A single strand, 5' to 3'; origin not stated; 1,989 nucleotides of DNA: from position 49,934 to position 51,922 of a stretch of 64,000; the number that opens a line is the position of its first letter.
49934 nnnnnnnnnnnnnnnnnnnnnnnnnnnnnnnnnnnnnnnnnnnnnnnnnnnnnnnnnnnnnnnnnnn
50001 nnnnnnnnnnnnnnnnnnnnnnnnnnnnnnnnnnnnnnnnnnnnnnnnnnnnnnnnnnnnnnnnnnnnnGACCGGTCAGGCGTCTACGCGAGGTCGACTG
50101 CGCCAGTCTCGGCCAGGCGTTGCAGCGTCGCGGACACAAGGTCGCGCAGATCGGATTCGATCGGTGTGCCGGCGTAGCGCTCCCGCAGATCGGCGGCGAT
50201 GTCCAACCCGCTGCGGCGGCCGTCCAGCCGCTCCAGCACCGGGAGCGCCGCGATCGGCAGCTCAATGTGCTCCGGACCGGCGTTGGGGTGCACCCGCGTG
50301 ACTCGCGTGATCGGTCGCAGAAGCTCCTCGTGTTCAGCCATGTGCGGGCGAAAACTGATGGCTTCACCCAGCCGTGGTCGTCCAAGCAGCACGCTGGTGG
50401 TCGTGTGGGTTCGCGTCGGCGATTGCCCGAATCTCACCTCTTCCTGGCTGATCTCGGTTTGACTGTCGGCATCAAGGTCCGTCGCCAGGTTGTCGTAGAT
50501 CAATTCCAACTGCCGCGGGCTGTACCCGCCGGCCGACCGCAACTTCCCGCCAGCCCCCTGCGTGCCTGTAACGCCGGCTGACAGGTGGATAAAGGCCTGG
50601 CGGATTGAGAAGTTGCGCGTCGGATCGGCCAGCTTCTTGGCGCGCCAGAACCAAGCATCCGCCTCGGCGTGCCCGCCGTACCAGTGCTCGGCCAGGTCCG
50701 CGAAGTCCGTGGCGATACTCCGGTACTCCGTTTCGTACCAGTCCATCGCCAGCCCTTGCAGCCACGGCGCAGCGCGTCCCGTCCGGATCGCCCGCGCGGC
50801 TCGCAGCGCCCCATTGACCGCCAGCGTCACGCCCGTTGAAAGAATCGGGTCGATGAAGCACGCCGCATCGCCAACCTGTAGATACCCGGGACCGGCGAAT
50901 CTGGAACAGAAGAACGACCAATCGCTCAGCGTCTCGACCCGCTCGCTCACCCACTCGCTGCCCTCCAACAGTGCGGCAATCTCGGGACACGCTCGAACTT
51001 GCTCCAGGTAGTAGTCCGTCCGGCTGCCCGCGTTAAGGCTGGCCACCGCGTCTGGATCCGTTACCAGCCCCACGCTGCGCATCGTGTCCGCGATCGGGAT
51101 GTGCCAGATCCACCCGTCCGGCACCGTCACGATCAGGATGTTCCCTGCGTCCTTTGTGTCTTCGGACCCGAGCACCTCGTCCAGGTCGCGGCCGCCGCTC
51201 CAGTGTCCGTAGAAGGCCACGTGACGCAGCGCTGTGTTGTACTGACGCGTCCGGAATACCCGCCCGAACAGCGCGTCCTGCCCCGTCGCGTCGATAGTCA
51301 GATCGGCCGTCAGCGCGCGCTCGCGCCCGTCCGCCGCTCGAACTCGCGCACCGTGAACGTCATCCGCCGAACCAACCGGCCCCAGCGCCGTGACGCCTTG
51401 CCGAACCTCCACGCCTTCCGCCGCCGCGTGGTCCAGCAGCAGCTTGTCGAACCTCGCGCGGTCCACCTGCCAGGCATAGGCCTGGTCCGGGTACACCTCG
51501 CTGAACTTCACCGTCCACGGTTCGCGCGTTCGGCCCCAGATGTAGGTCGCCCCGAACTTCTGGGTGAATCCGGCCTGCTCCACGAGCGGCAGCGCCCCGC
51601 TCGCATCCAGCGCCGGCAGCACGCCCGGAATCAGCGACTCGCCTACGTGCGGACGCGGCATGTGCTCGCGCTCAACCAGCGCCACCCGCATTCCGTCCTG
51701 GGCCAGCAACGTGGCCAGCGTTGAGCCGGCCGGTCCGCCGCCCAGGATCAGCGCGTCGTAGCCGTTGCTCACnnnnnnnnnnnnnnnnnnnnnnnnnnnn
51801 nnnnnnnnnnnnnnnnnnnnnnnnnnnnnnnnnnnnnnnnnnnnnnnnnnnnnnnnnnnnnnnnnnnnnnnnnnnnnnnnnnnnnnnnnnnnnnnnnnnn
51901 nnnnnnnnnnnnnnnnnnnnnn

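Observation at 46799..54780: Candidate tailoring/RiPP-like locus: halogenase-like flavoenzyme fused to a PqqD/RRE-like domain, with coupled helical protein, PhyH dioxygenase, Gfo/Idh/MocA oxidoreductase and an ABC exporter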

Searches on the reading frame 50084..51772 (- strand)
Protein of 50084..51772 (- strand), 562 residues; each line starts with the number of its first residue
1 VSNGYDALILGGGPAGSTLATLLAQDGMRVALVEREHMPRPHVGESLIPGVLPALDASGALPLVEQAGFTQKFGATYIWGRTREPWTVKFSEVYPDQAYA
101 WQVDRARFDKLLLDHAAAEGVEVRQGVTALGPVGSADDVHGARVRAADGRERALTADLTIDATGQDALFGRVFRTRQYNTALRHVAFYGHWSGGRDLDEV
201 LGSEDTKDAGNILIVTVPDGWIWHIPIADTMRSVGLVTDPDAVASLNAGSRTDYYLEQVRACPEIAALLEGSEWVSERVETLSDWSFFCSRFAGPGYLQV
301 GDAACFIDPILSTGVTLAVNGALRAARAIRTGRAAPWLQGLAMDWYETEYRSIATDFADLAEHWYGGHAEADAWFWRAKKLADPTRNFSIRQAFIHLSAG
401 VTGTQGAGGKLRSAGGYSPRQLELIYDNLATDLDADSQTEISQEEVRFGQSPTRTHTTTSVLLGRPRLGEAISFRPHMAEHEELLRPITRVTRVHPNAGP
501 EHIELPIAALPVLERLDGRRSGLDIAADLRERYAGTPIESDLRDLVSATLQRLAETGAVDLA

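Call 10: search_protein_families(library=pfam, proteins=[window:50084-51772:-], max_evalue=0.1)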
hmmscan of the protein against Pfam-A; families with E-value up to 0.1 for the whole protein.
window:50084-51772:- (562 aa): 12 families
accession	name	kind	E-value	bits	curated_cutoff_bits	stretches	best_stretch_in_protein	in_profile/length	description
PF04820.20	Trp_halogenase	-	1.1e-34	120.6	21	2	98-383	150-404/458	Tryptophan halogenase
PF01494.25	FAD_binding_3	-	1.3e-14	54.7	22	1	6-356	3-344/349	FAD binding domain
PF01266.30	DAO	-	1e-08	35.5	27.9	2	6-38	1-33/353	FAD dependent oxidoreductase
PF12831.13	FAD_oxidored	-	3e-07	30.5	27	1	6-165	1-146/416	FAD dependent oxidoreductase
PF07992.20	Pyr_redox_2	-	8.3e-06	25.9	26.1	1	5-38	1-35/291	Pyridine nucleotide-disulphide oxidoreductase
PF13450.12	NAD_binding_8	-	3.6e-05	24.4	21.9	1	9-37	1-29/68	NAD(P)-binding Rossmann-like domain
PF00890.30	FAD_binding_2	-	0.00042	20.1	20.4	1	6-37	1-32/414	FAD binding domain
PF05402.18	PqqD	-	0.0017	19.1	23.4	1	512-557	22-65/67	Coenzyme PQQ synthesis protein D (PqqD)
PF01946.23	Thi4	-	0.0035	17.1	26.2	0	6-36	19-50/235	Thi4 family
PF00070.33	Pyr_redox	-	0.0038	18.2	22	1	7-45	2-40/82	Pyridine nucleotide-disulphide oxidoreductase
PF05834.18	Lycopene_cycl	-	0.0079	15.8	23.4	0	6-36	1-33/380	Lycopene cyclase protein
PF03486.20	HI0933_like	-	0.043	13.7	50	1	6-37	2-33/244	HI0933-like protein Rossmann domain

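Call 11: search_protein_families(library=ncbifam, proteins=[window:50084-51772:-], max_evalue=0.1)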
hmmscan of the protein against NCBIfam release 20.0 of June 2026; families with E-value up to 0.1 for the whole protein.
window:50084-51772:- (562 aa): 83 families (the best 25 are shown)
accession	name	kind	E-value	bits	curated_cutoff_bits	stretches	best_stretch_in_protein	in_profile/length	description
NF033113.0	halo_ClmS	equivalog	3.9e-66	223.7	900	1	8-397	6-392/570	chloramphenicol-biosynthetic FADH2-dependent halogenase CmlS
NF049967.1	QhpG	equivalog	1.4e-57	195.5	240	1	8-380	2-338/423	flavin-dependent monooxygenase QhpG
TIGR02032.1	GG-red-SF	subfamily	3.9e-32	112.1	158.8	1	5-329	1-297/297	geranylgeranyl reductase family protein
NF038171.1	maturase_LodB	equivalog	6.1e-30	104.5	400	1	6-378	1-359/361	lysine-epsilon-oxidase maturase LodB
NF038174.1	maturase_GoxB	equivalog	2.3e-24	86.1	400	1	6-376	2-355/358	glycine oxidase maturase GoxB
NF041080.1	DGGGPL_reductase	equivalog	6.9e-18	64.7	580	1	5-330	2-312/447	digeranylgeranylglycerophospholipid reductase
NF041160.1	DGGPL_Thplmales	equivalog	2e-16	59.9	780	1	4-323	3-304/396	digeranylgeranylglycerophospholipid reductase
NF004833.1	PRK06185.1-1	subfamily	8.7e-13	47.8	488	2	8-179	6-180/403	FAD-dependent oxidoreductase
NF004834.1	PRK06185.1-3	subfamily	1.2e-12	47.3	500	2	7-167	10-170/420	FAD-dependent oxidoreductase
NF005313.0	PRK06847.1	subfamily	8.1e-10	38.2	372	1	6-164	6-160/375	hypothetical protein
NF033145.1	rif_monoox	equivalog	5.5e-09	35.4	800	1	6-151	2-140/472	rifampin monooxygenase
NF006092.0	PRK08244.1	equivalog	5.6e-09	35.2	644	1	5-169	3-161/494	monooxygenase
NF006593.0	PRK09126.1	equivalog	1.4e-08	34.1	420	1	2-37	2-37/393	5-demethoxyubiquinol-8 5-hydroxylase UbiM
NF004832.0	PRK06184.1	subfamily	9.4e-08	31.2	476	1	5-162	7-166/506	hypothetical protein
NF045655.1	MkRedMenJ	equivalog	1.3e-07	30.9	700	1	5-329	5-315/406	menaquinone reductase MenJ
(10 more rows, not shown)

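Call 17: find_homologous_proteins(query=window:50084-51772:-)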
Query window:50084-51772:- (562 aa): 1304 proteins with E <= 0.001 among 8000 candidates; the best 120 are listed.
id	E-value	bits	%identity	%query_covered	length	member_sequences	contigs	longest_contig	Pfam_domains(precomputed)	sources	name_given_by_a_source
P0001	0.0e+0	1171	91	100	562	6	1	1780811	PF01266.31,PF13450.13,PF07992.21,PF04820.21,PF01494.26,PF12831.14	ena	-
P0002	0.0e+0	1170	91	100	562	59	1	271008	PF01266.31,PF13450.13,PF04820.21,PF01494.26,PF12831.14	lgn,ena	-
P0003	0.0e+0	1156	90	100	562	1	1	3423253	PF01266.31,PF13450.13,PF07992.21,PF04820.21,PF01494.26,PF12831.14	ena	-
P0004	0.0e+0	1146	89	100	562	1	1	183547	PF01266.31,PF13450.13,PF04820.21,PF01494.26,PF12831.14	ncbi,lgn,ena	-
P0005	0.0e+0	1145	89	100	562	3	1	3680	PF01266.31,PF13450.13,PF04820.21,PF01494.26,PF12831.14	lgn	-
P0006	0.0e+0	1141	89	100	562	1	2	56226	PF01266.31,PF13450.13,PF04820.21,PF01494.26,PF12831.14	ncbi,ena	-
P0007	0.0e+0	1140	88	100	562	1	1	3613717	PF01266.31,PF13450.13,PF04820.21,PF01494.26,PF12831.14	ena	-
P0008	0.0e+0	1139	89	100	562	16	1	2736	PF01266.31,PF13450.13,PF04820.21,PF01494.26,PF12831.14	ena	-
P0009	0.0e+0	1131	89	100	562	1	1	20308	PF01266.31,PF13450.13,PF04820.21,PF01494.26,PF12831.14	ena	-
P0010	0.0e+0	1118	86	100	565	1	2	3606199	PF01266.31,PF04820.21,PF01494.26,PF12831.14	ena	-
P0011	0.0e+0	1107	86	99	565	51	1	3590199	PF01266.31,PF13450.13,PF04820.21,PF01494.26,PF12831.14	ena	-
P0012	1.9e-284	963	77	100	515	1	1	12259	PF01266.31,PF13450.13,PF04820.21,PF01494.26,PF12831.14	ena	-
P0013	1.1e-283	960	76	100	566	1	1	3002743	PF01266.31,PF04820.21,PF01494.26,PF12831.14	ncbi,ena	-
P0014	7.1e-268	908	71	99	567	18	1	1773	PF01266.31,PF13450.13,PF04820.21,PF01494.26,PF12831.14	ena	-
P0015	2.7e-249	847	66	99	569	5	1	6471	PF01266.31,PF04820.21,PF01494.26,PF12831.14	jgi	-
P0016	3.0e-232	790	62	99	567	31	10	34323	PF04820.21,PF01494.26,PF12831.14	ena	-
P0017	2.4e-230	784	61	99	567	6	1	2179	PF00890.31,PF04820.21,PF01494.26,PF12831.14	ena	-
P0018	2.2e-229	781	61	99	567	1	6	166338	PF00890.31,PF04820.21,PF01494.26,PF12831.14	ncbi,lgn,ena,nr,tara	ncbi:MAG TPA: hypothetical protein DGO43_03055 [Chloroflexi bacterium]|nr:hypothetical protein [Chlo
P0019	9.3e-229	779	61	99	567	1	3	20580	PF00890.31,PF04820.21,PF01494.26,PF12831.14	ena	-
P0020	1.4e-224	765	62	99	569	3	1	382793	PF01266.31,PF13450.13,PF07992.21,PF00070.34,PF04820.21,PF01494.26,PF12831.14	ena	-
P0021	4.6e-204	697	61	99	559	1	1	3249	PF01266.31,PF00890.31,PF04820.21,PF01494.26,PF12831.14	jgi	-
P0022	1.1e-199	683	89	60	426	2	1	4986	PF01266.31,PF13450.13,PF07992.21,PF04820.21,PF01494.26,PF12831.14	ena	-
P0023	5.3e-195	667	56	99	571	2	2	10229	PF01266.31,PF04820.21,PF01494.26,PF12831.14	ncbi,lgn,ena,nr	ncbi:MAG: tryptophan 7-halogenase [Actinobacteria bacterium]|nr:tryptophan 7-halogenase [Actinomycet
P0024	1.9e-158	547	48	99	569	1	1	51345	PF01266.31,PF13450.13,PF00890.31,PF07992.21,PF00070.34,PF04820.21,PF01494.26,PF12831.14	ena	-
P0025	8.5e-157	541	47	99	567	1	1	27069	PF01266.31,PF13450.13,PF00890.31,PF07992.21,PF00070.34,PF04820.21,PF01494.26,PF12831.14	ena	-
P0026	3.1e-156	539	48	99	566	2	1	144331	PF01266.31,PF13450.13,PF00890.31,PF07992.21,PF00070.34,PF04820.21,PF01494.26,PF12831.14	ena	-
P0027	8.2e-156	538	47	99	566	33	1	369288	PF01266.31,PF13450.13,PF00890.31,PF07992.21,PF00070.34,PF04820.21,PF01494.26,PF12831.14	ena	-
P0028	9.1e-156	538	47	99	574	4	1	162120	PF01266.31,PF13450.13,PF00890.31,PF07992.21,PF00070.34,PF04820.21,PF01494.26,PF12831.14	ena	-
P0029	9.6e-156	538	47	99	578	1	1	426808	PF01266.31,PF13450.13,PF00890.31,PF07992.21,PF00070.34,PF04820.21,PF05834.19,PF01494.26,PF12831.14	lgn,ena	-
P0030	1.4e-155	537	47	99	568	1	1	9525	PF01266.31,PF13450.13,PF00890.31,PF07992.21,PF00070.34,PF04820.21,PF01494.26,PF12831.14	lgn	-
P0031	1.5e-155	537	46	99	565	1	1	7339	PF01266.31,PF13450.13,PF00890.31,PF07992.21,PF00070.34,PF04820.21,PF01494.26,PF12831.14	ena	-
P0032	2.3e-155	537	47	99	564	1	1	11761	PF01266.31,PF13450.13,PF00890.31,PF07992.21,PF00070.34,PF04820.21,PF01494.26,PF12831.14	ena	-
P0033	4.7e-155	536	46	99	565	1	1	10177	PF01266.31,PF13450.13,PF00890.31,PF07992.21,PF00070.34,PF04820.21,PF01494.26,PF12831.14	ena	-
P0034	1.4e-154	534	47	99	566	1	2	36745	PF01266.31,PF13450.13,PF00890.31,PF07992.21,PF00070.34,PF04820.21,PF01494.26,PF12831.14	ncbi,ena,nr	ncbi:MAG: NAD(P)/FAD-dependent oxidoreductase [Chloroflexota bacterium]|nr:NAD(P)/FAD-dependent oxid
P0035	1.5e-154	534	47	99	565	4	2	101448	PF01266.31,PF13450.13,PF00890.31,PF07992.21,PF00070.34,PF04820.21,PF01494.26,PF12831.14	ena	-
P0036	2.3e-154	533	47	99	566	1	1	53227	PF01266.31,PF13450.13,PF00890.31,PF07992.21,PF00070.34,PF04820.21,PF01494.26,PF12831.14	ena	-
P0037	3.0e-154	533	47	99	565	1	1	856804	PF01266.31,PF13450.13,PF00890.31,PF07992.21,PF00070.34,PF04820.21,PF01494.26,PF12831.14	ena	-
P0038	3.2e-154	533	46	99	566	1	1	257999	PF01266.31,PF13450.13,PF00890.31,PF07992.21,PF00070.34,PF04820.21,PF01494.26,PF12831.14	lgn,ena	-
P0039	5.5e-154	532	47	99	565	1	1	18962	PF01266.31,PF13450.13,PF00890.31,PF07992.21,PF00070.34,PF04820.21,PF01494.26,PF12831.14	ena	-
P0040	5.8e-154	532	47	99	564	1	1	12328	PF01266.31,PF13450.13,PF00890.31,PF07992.21,PF00070.34,PF04820.21,PF01494.26,PF12831.14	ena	-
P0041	6.8e-154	532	46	99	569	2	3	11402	PF01266.31,PF13450.13,PF00890.31,PF07992.21,PF00070.34,PF04820.21,PF01494.26,PF12831.14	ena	-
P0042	9.9e-154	531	47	99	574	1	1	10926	PF01266.31,PF13450.13,PF00890.31,PF07992.21,PF00070.34,PF04820.21,PF01494.26,PF12831.14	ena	-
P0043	1.1e-153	531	47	99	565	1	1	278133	PF01266.31,PF13450.13,PF00890.31,PF07992.21,PF00070.34,PF04820.21,PF01494.26,PF12831.14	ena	-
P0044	1.1e-153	531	47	99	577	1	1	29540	PF01266.31,PF13450.13,PF00890.31,PF07992.21,PF00070.34,PF04820.21,PF01494.26,PF12831.14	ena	-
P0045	1.3e-153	531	47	99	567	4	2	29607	PF01266.31,PF13450.13,PF00890.31,PF07992.21,PF00070.34,PF04820.21,PF01494.26,PF12831.14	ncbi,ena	-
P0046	2.2e-153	530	47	99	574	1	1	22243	PF01266.31,PF13450.13,PF00890.31,PF07992.21,PF00070.34,PF04820.21,PF01494.26,PF12831.14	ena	-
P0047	2.2e-153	530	46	99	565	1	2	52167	PF01266.31,PF13450.13,PF00890.31,PF07992.21,PF00070.34,PF04820.21,PF01494.26,PF12831.14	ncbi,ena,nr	ncbi:MAG: NAD(P)/FAD-dependent oxidoreductase [Chloroflexota bacterium]|nr:NAD(P)/FAD-dependent oxid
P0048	2.3e-153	530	46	99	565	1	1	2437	PF01266.31,PF13450.13,PF00890.31,PF07992.21,PF00070.34,PF04820.21,PF01494.26,PF12831.14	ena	-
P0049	3.0e-153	530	47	99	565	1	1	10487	PF01266.31,PF13450.13,PF00890.31,PF07992.21,PF00070.34,PF04820.21,PF01494.26,PF12831.14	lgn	-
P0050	3.2e-153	529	46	99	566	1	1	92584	PF01266.31,PF13450.13,PF00890.31,PF07992.21,PF00070.34,PF04820.21,PF01494.26,PF12831.14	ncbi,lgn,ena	-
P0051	3.4e-153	529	47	99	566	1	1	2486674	PF01266.31,PF13450.13,PF00890.31,PF07992.21,PF00070.34,PF04820.21,PF01494.26,PF12831.14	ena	-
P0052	3.7e-153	529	47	99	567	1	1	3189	PF01266.31,PF13450.13,PF07992.21,PF00070.34,PF04820.21,PF01494.26,PF12831.14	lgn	-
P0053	3.7e-153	529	47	99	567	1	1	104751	PF01266.31,PF13450.13,PF00890.31,PF07992.21,PF00070.34,PF04820.21,PF01494.26,PF12831.14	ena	-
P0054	4.0e-153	529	47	99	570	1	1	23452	PF01266.31,PF13450.13,PF00890.31,PF07992.21,PF00070.34,PF04820.21,PF01494.26,PF12831.14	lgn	-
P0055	4.4e-153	529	46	99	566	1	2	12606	PF01266.31,PF13450.13,PF00890.31,PF07992.21,PF00070.34,PF04820.21,PF01494.26,PF12831.14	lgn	-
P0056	6.1e-153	529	46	99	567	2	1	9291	PF01266.31,PF13450.13,PF00890.31,PF07992.21,PF00070.34,PF04820.21,PF01494.26,PF12831.14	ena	-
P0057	6.3e-153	529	47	99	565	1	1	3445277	PF01266.31,PF13450.13,PF00890.31,PF07992.21,PF00070.34,PF04820.21,PF01494.26,PF12831.14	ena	-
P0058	8.4e-153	528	46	99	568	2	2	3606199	PF01266.31,PF13450.13,PF00890.31,PF07992.21,PF00070.34,PF04820.21,PF01494.26,PF12831.14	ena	-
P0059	9.9e-153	528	46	99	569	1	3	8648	PF01266.31,PF13450.13,PF00890.31,PF07992.21,PF00070.34,PF04820.21,PF01494.26,PF12831.14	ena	-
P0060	1.2e-152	528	46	99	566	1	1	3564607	PF01266.31,PF13450.13,PF00890.31,PF07992.21,PF00070.34,PF04820.21,PF01494.26,PF12831.14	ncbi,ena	-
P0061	1.8e-152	527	47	99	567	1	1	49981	PF01266.31,PF13450.13,PF00890.31,PF07992.21,PF00070.34,PF04820.21,PF01494.26,PF12831.14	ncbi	-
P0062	2.4e-152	527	45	99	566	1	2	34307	PF01266.31,PF13450.13,PF00890.31,PF07992.21,PF00070.34,PF04820.21,PF01494.26,PF12831.14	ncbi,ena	-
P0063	2.5e-152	527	47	99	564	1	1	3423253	PF01266.31,PF13450.13,PF00890.31,PF07992.21,PF00070.34,PF04820.21,PF01494.26,PF12831.14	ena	-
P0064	2.9e-152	526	45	99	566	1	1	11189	PF01266.31,PF13450.13,PF00890.31,PF07992.21,PF00070.34,PF04820.21,PF01494.26,PF12831.14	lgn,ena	-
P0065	3.0e-152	526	46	99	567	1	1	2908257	PF01266.31,PF13450.13,PF00890.31,PF07992.21,PF00070.34,PF04820.21,PF01494.26,PF12831.14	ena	-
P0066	4.3e-152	526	46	99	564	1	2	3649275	PF01266.31,PF13450.13,PF00890.31,PF07992.21,PF00070.34,PF04820.21,PF01494.26,PF12831.14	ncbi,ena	-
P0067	5.0e-152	526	45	99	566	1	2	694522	PF01266.31,PF13450.13,PF00890.31,PF07992.21,PF00070.34,PF04820.21,PF01494.26,PF12831.14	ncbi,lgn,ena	-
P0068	6.8e-152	525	46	99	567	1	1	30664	PF01266.31,PF13450.13,PF00890.31,PF07992.21,PF00070.34,PF04820.21,PF01494.26,PF12831.14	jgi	-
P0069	7.8e-152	525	45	99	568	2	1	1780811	PF01266.31,PF13450.13,PF00890.31,PF07992.21,PF00070.34,PF04820.21,PF01494.26,PF12831.14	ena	-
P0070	8.2e-152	525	46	99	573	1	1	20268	PF01266.31,PF13450.13,PF00890.31,PF07992.21,PF00070.34,PF04820.21,PF01494.26,PF12831.14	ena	-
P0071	8.3e-152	525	46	99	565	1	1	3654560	PF01266.31,PF13450.13,PF00890.31,PF07992.21,PF00070.34,PF04820.21,PF01494.26,PF12831.14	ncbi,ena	-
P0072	1.3e-151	524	46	99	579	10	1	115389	PF01266.31,PF13450.13,PF00890.31,PF07992.21,PF00070.34,PF04820.21,PF01494.26,PF12831.14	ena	-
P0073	2.2e-151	523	46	99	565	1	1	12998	PF01266.31,PF13450.13,PF00890.31,PF07992.21,PF00070.34,PF04820.21,PF01494.26,PF12831.14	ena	-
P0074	2.7e-151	523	46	99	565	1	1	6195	PF01266.31,PF13450.13,PF00890.31,PF07992.21,PF00070.34,PF04820.21,PF01494.26,PF12831.14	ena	-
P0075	4.5e-151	522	46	99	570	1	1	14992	PF01266.31,PF13450.13,PF00890.31,PF07992.21,PF00070.34,PF04820.21,PF01494.26,PF12831.14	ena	-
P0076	1.2e-150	521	50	76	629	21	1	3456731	PF01266.31,PF13450.13,PF00890.31,PF07992.21,PF00070.34,PF04820.21,PF01494.26,PF12831.14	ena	-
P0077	2.4e-150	520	45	99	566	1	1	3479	PF01266.31,PF13450.13,PF00890.31,PF07992.21,PF00070.34,PF04820.21,PF01494.26,PF12831.14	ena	-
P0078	3.6e-150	519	45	99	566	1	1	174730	PF01266.31,PF13450.13,PF00890.31,PF07992.21,PF00070.34,PF04820.21,PF01494.26,PF12831.14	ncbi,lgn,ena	-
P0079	3.8e-150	519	45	99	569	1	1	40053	PF01266.31,PF13450.13,PF00890.31,PF07992.21,PF00070.34,PF04820.21,PF01494.26,PF12831.14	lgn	-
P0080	3.9e-150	519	45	99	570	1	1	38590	PF01266.31,PF13450.13,PF00890.31,PF07992.21,PF00070.34,PF04820.21,PF01494.26,PF12831.14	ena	-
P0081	4.0e-150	519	46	99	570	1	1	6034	PF01266.31,PF13450.13,PF00890.31,PF07992.21,PF00070.34,PF04820.21,PF01494.26,PF12831.14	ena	-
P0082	1.6e-149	517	45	99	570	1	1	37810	PF01266.31,PF13450.13,PF00890.31,PF07992.21,PF00070.34,PF04820.21,PF01494.26,PF12831.14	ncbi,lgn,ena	-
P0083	1.6e-149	517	45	99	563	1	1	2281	PF01266.31,PF13450.13,PF00890.31,PF07992.21,PF00070.34,PF04820.21,PF01494.26,PF12831.14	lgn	-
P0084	4.4e-148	513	45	99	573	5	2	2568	PF01266.31,PF13450.13,PF00890.31,PF07992.21,PF00070.34,PF04820.21,PF01494.26,PF12831.14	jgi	jgi:halogenation protein CepH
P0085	8.0e-147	508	45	99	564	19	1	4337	PF01266.31,PF07992.21,PF00070.34,PF04820.21,PF01494.26,PF12831.14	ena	-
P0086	8.4e-147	508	44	99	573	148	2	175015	PF01266.31,PF13450.13,PF00890.31,PF04820.21,PF01494.26,PF12831.14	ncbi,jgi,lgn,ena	-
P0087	1.0e-146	508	46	99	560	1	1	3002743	PF01266.31,PF13450.13,PF00890.31,PF04820.21,PF01494.26,PF12831.14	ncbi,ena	-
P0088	1.2e-145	505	45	99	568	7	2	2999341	PF01266.31,PF13450.13,PF04820.21,PF01494.26,PF12831.14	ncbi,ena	-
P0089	1.4e-145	504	45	99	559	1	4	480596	PF01266.31,PF13450.13,PF07992.21,PF00070.34,PF04820.21,PF01494.26,PF12831.14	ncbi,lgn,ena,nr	ncbi:MAG: NAD(P)/FAD-dependent oxidoreductase [Chloroflexi bacterium]|nr:NAD(P)/FAD-dependent oxidor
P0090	4.3e-145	503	44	99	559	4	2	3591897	PF01266.31,PF13450.13,PF00890.31,PF04820.21,PF01494.26,PF12831.14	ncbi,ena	-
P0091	5.4e-145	502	44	99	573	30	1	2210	PF01946.24,PF01266.31,PF13450.13,PF00890.31,PF07992.21,PF04820.21,PF01494.26,PF12831.14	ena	-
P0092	1.4e-144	501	45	100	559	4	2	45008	PF01266.31,PF13450.13,PF04820.21,PF01494.26,PF12831.14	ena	-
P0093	4.1e-144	499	46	93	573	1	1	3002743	PF01946.24,PF01266.31,PF13450.13,PF00890.31,PF07992.21,PF04820.21,PF01494.26,PF12831.14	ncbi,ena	-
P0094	6.1e-142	492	44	99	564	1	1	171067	PF01266.31,PF13450.13,PF04820.21,PF01494.26,PF12831.14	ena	-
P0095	1.2e-140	488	67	59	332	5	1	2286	PF04820.21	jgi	jgi:hypothetical protein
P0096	4.9e-140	486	51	75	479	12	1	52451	PF01266.31,PF13450.13,PF00890.31,PF07992.21,PF00070.34,PF04820.21,PF01494.26,PF12831.14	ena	-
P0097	2.0e-139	484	45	98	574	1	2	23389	PF01266.31,PF13450.13,PF00890.31,PF07992.21,PF04820.21,PF01494.26,PF12831.14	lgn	-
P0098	3.1e-139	483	42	99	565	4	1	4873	PF01946.24,PF01266.31,PF13450.13,PF00890.31,PF07992.21,PF04820.21,PF01494.26,PF12831.14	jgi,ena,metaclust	metaclust:\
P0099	1.6e-137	478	41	99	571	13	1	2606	PF01266.31,PF13450.13,PF00890.31,PF07992.21,PF04820.21,PF01494.26,PF12831.14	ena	-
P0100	7.6e-137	475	43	99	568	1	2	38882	PF01266.31,PF13450.13,PF00890.31,PF07992.21,PF04820.21,PF01494.26,PF12831.14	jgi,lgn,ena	jgi:flavin-dependent dehydrogenase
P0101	4.2e-136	473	42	99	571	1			PF01266.31,PF13450.13,PF00890.31,PF04820.21,PF01494.26,PF12831.14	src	-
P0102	2.5e-134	467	42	99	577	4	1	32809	PF01266.31,PF13450.13,PF00890.31,PF04820.21,PF01494.26,PF12831.14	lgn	-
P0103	5.8e-134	466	41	99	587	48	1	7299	PF01266.31,PF13450.13,PF00890.31,PF04820.21,PF01494.26,PF12831.14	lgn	-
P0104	8.2e-134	465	41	100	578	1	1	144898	PF01266.31,PF07992.21,PF04820.21,PF01494.26,PF12831.14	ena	-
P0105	4.1e-132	460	42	100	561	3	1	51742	PF01266.31,PF13450.13,PF04820.21,PF01494.26,PF12831.14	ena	-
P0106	5.1e-132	460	44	92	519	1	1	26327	PF04820.21,PF01494.26,PF12831.14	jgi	jgi:flavin-dependent dehydrogenase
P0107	5.2e-132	459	40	99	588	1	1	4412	PF01266.31,PF13450.13,PF07992.21,PF03486.21,PF04820.21,PF01494.26,PF12831.14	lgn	-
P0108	3.9e-131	457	44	93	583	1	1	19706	PF01266.31,PF13450.13,PF07992.21,PF00070.34,PF04820.21,PF01494.26,PF12831.14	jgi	jgi:flavin-dependent dehydrogenase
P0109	5.2e-130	453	41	98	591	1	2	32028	PF01266.31,PF13450.13,PF00890.31,PF07992.21,PF03486.21,PF04820.21,PF01494.26,PF12831.14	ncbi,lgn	-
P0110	1.5e-128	448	42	93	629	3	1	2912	PF01266.31,PF13450.13,PF00890.31,PF07992.21,PF04820.21,PF01494.26,PF12831.14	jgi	jgi:flavin-dependent dehydrogenase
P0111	3.4e-128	447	40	99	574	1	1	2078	PF01266.31,PF13450.13,PF00890.31,PF07992.21,PF04820.21,PF01494.26,PF12831.14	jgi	jgi:flavin-dependent halogenase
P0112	6.9e-127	443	49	71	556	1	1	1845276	PF01266.31,PF13450.13,PF00890.31,PF04820.21,PF01494.26,PF12831.14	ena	-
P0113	2.0e-126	441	40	94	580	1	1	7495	PF01266.31,PF13450.13,PF00890.31,PF04820.21,PF01494.26,PF12831.14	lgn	-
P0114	3.7e-126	440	42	94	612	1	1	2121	PF01266.31,PF13450.13,PF02810.22,PF04820.21,PF01494.26,PF12831.14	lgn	-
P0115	4.7e-126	440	42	94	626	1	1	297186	PF01266.31,PF13450.13,PF02810.22,PF07992.21,PF00070.34,PF04820.21,PF01494.26,PF12831.14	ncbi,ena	-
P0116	5.4e-126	440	43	94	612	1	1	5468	PF01266.31,PF13450.13,PF02810.22,PF04820.21,PF01494.26,PF12831.14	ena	-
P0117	1.6e-125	438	42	97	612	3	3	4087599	PF01266.31,PF13450.13,PF02810.22,PF07992.21,PF00070.34,PF04820.21,PF01494.26,PF12831.14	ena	-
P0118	2.2e-125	438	42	94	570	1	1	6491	PF01266.31,PF00070.34,PF04820.21,PF01494.26,PF12831.14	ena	-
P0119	2.7e-125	437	42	94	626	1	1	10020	PF01266.31,PF02810.22,PF04820.21,PF01494.26,PF12831.14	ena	-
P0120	9.3e-125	436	40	94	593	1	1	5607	PF01266.31,PF13450.13,PF04820.21,PF01494.26,PF12831.14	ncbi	-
